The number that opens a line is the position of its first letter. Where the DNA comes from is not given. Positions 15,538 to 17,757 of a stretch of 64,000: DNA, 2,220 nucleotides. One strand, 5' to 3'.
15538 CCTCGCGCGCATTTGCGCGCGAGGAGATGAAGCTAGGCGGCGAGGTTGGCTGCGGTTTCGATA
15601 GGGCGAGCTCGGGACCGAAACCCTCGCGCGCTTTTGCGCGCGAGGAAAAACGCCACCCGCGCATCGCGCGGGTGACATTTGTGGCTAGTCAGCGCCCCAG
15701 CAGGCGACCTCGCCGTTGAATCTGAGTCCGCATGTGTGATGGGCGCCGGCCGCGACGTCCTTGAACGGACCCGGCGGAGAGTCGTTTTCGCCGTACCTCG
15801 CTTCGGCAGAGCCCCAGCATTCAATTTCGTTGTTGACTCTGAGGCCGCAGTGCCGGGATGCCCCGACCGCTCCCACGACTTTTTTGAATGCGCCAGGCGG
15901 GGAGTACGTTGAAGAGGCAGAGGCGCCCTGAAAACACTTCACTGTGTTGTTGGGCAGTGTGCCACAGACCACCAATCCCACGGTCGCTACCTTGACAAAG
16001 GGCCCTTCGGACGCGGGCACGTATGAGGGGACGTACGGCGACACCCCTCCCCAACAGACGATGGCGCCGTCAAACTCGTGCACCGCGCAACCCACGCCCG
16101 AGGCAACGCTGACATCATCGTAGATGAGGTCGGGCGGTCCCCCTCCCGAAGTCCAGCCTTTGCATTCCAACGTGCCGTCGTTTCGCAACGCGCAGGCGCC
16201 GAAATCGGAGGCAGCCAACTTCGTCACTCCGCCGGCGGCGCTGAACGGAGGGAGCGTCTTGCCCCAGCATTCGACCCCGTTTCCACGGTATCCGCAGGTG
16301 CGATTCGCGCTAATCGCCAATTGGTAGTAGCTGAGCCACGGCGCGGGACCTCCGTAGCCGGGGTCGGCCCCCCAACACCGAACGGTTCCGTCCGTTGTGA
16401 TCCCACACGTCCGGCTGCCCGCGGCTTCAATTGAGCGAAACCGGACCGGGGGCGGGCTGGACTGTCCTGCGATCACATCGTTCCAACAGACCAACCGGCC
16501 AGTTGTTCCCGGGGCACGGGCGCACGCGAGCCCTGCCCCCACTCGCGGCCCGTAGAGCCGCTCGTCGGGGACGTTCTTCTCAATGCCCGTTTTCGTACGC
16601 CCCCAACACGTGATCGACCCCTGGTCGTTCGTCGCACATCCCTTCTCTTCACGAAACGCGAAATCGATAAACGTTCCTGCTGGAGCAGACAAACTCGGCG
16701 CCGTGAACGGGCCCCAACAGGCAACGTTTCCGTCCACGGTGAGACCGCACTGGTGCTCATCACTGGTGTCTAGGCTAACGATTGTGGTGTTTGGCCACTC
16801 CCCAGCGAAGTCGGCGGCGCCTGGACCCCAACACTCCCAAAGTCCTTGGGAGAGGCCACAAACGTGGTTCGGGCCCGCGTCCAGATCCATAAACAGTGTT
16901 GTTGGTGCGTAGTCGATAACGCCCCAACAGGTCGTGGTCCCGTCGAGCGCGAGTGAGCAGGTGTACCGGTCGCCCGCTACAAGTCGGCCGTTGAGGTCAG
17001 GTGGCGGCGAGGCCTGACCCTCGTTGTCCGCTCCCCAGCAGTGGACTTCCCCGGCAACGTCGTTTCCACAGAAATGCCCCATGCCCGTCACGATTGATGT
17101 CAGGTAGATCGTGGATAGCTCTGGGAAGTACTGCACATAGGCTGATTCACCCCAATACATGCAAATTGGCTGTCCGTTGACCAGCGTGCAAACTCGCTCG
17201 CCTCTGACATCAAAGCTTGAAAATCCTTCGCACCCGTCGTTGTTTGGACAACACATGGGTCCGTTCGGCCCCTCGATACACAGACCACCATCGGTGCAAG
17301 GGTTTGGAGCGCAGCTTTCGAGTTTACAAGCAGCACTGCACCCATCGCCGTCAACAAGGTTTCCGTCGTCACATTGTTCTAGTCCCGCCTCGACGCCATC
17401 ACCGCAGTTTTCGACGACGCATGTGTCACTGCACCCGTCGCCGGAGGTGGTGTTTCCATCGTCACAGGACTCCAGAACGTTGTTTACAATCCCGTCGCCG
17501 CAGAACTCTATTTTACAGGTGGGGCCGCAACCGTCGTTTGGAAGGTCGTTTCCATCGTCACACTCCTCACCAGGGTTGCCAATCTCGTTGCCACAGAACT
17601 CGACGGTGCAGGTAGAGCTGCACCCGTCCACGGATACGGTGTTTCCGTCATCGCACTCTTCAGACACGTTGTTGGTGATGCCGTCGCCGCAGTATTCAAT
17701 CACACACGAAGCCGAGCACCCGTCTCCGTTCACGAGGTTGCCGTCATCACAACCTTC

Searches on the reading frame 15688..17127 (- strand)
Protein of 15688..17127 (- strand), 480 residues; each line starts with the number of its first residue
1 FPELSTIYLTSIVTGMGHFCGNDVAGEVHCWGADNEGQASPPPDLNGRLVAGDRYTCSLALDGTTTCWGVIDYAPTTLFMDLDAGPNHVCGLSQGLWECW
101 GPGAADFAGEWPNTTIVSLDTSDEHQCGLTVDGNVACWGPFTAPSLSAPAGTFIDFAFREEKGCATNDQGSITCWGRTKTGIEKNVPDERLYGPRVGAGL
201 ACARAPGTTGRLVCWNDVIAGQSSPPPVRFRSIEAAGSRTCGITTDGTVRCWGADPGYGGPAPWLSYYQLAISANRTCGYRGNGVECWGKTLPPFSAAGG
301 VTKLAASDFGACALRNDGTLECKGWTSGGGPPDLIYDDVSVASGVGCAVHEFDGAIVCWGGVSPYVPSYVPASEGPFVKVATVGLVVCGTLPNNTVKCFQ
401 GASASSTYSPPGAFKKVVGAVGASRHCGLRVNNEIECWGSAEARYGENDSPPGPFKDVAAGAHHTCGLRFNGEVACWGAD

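Call 38: find_homologous_proteins(query=window:15688-17127:-, max_evalue=1e-20)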
Query window:15688-17127:- (480 aa): 178 proteins with E <= 1e-20 among 8000 candidates; the best 120 are listed.
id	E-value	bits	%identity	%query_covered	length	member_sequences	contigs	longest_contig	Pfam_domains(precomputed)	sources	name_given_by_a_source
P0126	1.0e-62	231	28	97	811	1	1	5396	PF13540.13,PF25390.2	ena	-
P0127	2.3e-62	230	30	98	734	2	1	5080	PF13540.13,PF25390.2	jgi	-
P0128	1.4e-58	217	26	100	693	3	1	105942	PF13540.13,PF25390.2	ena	-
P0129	2.1e-58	216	30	96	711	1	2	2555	PF12662.14,PF07645.22,PF13540.13,PF12947.14,PF25390.2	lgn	-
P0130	7.1e-58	215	30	76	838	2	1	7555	PF13540.13,PF25390.2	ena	-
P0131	1.1e-57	214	31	76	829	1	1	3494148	PF13540.13,PF25390.2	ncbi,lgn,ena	-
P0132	2.1e-57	213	29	98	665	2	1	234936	PF13540.13,PF25390.2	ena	-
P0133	3.1e-57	213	29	98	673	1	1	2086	PF00415.25,PF13540.13,PF05345.19,PF25390.2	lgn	-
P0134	6.7e-57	211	30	100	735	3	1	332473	PF13948.12,PF13540.13,PF25390.2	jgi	jgi:cysteine-rich repeat protein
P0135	3.6e-56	209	30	99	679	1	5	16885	PF12662.14,PF07645.22,PF13540.13,PF12947.14,PF25390.2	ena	-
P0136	9.7e-56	208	29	98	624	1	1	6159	PF13540.13,PF25390.2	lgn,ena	-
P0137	2.5e-54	203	27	97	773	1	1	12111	PF13540.13,PF25390.2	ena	-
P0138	4.2e-54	202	27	100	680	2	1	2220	PF13540.13,PF25390.2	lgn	-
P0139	7.0e-54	202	30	96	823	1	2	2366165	PF13540.13,PF25390.2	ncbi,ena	-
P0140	1.2e-52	197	30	99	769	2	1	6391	PF13540.13,PF25390.2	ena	-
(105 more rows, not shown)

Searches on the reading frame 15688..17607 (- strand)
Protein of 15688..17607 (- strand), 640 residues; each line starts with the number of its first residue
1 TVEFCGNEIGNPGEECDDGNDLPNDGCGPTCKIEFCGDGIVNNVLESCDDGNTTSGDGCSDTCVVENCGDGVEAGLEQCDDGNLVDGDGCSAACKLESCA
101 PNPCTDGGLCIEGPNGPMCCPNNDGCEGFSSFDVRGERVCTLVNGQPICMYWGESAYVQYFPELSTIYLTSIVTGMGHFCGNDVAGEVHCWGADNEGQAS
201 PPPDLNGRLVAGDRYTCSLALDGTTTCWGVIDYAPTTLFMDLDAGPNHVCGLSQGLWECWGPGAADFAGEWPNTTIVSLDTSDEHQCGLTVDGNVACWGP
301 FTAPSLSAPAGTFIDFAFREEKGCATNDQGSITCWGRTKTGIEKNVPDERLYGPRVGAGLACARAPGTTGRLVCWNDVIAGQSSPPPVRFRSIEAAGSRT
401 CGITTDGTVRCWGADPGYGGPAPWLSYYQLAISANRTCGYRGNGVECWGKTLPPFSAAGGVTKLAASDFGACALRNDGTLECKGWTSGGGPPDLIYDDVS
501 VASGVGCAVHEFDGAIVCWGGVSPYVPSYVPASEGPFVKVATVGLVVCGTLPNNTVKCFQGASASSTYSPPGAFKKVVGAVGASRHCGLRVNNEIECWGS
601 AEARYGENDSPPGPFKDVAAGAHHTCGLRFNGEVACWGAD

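Call 31: find_homologous_proteins(query=window:15688-17607:-)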
Query window:15688-17607:- (640 aa): 6279 proteins with E <= 0.001 among 8000 candidates; the best 120 are listed.
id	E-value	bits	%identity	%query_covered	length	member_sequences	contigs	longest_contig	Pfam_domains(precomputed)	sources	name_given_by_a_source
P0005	4.5e-153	529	52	22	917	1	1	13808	PF13948.12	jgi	jgi:cysteine-rich repeat protein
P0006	6.8e-125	436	60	15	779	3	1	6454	PF13948.12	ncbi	-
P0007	8.2e-124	433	58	15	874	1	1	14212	PF13948.12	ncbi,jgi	jgi:cysteine-rich repeat protein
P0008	6.0e-121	423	49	22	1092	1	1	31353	PF13948.12,PF24269.2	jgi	-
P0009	5.8e-118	413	49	16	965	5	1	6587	PF17963.8,PF17892.8,PF13948.12,PF17803.8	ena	-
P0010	4.0e-110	387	55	15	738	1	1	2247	PF17963.8,PF13948.12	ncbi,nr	ncbi:MAG TPA: DUF4215 domain-containing protein, partial [Polyangiaceae bacterium]|nr:DUF4215 domain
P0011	4.3e-104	367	52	18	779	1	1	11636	PF26549.1,PF13948.12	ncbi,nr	ncbi:MAG: DUF4215 domain-containing protein, partial [Deltaproteobacteria bacterium]|nr:DUF4215 doma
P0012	5.5e-103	364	54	15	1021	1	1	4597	PF13948.12,PF24269.2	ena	-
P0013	1.8e-101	359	53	15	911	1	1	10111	PF13948.12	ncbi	-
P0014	2.4e-100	355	56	15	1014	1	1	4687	PF13948.12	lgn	-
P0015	9.6e-100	353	35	29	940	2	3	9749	PF13948.12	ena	-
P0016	1.4e-98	349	53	15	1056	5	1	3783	PF17963.8,PF13948.12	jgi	jgi:cysteine-rich repeat protein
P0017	2.6e-94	335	47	19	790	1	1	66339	PF13715.13,PF13948.12,PF11974.15,PF07210.19,PF13620.13,PF22904.4,PF17210.10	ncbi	-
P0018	4.6e-91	324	45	22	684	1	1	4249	PF13948.12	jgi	jgi:cysteine-rich repeat protein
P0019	6.2e-91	324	53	15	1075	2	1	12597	PF13948.12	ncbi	-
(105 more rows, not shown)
